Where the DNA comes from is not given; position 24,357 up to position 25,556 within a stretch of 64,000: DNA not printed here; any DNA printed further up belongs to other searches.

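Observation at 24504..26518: Translationally coupled triad: histidine-phosphatase (MSMEG_4193-like) / DUF3090 / SCO1664-family kinase-like protein, next to arfB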

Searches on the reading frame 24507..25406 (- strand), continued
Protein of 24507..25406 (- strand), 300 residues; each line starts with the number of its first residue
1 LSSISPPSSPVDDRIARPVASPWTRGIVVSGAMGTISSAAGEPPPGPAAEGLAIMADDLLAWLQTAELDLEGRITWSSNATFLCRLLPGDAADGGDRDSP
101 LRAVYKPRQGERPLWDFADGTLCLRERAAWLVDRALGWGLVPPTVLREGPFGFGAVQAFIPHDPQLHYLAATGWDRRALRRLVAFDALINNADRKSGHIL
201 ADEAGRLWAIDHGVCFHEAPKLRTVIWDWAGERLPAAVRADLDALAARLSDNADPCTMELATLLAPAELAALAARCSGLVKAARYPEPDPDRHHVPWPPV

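Call 86: get_annotated_region(hit=H1, flank=7000)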
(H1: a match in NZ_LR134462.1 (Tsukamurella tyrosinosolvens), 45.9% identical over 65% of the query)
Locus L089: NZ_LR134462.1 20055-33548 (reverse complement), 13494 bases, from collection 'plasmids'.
description: Tsukamurella tyrosinosolvens strain NCTC13231 plasmid 20, complete sequence
organism: Tsukamurella tyrosinosolvens (NCBI taxid 57704)
taxonomy: Bacteria; Actinomycetota; Actinomycetes; Mycobacteriales; Tsukamurellaceae; Tsukamurella; Tsukamurella tyrosinosolvens
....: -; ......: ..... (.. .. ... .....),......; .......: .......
typing (MOB-suite, as given by PLSDB): non-mobilizable
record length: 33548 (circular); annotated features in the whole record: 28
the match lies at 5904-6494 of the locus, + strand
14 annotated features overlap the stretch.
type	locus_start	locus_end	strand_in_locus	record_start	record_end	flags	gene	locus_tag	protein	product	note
CDS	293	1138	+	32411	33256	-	-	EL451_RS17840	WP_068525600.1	undecaprenyl-diphosphate phosphatase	GO:0016311 - dephosphorylation [Evidence IEA]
CDS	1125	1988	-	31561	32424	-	-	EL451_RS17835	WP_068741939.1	LysR family transcriptional regulator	-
CDS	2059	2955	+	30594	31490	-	dapA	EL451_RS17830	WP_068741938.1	4-hydroxy-tetrahydrodipicolinate synthase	GO:0009089 - lysine biosynthetic process via diaminopimelate [Evidence IEA]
CDS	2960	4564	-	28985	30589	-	-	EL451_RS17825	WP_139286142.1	DUF4173 domain-containing protein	-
CDS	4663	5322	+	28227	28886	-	-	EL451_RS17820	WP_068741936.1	histidine phosphatase family protein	-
CDS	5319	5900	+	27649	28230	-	-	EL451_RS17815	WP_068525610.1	DUF3090 domain-containing protein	-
CDS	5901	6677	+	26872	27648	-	-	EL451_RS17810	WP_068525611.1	SCO1664 family protein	-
CDS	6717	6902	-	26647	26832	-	-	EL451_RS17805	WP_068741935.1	hypothetical protein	-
CDS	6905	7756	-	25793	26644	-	-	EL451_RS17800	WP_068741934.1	DUF692 domain-containing protein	-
CDS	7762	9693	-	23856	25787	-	-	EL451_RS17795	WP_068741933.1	TIGR04222 domain-containing membrane protein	-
CDS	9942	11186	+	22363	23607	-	mshC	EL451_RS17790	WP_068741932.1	cysteine--1-D-myo-inosityl 2-amino-2-deoxy-alpha-D-glucopyranoside ligase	GO:0010125 - mycothiol biosynthetic process [Evidence IEA]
CDS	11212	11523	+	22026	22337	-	-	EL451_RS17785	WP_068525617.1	hypothetical protein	-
CDS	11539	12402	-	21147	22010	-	-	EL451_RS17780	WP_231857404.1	PAC2 family protein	GO:0051131 - chaperone-mediated protein complex assembly [Evidence IEA]; GO:0043248 - proteasome assembly [Evidence IEA]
CDS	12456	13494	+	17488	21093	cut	metH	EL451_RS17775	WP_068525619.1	methionine synthase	GO:0009086 - methionine biosynthetic process [Evidence IEA]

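Call 87: get_annotated_region(hit=H2, flank=7000)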
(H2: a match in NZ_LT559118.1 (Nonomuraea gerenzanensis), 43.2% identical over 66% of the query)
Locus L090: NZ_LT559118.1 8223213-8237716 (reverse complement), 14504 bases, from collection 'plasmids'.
description: Nonomuraea gerenzanensis isolate nono1 plasmid I, complete sequence
organism: Nonomuraea gerenzanensis (NCBI taxid 93944)
taxonomy: Bacteria; Actinomycetota; Actinomycetes; Streptosporangiales; Streptosporangiaceae; Nonomuraea; Nonomuraea gerenzanensis
host: -; source: -; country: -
typing (MOB-suite, as given by PLSDB): non-mobilizable
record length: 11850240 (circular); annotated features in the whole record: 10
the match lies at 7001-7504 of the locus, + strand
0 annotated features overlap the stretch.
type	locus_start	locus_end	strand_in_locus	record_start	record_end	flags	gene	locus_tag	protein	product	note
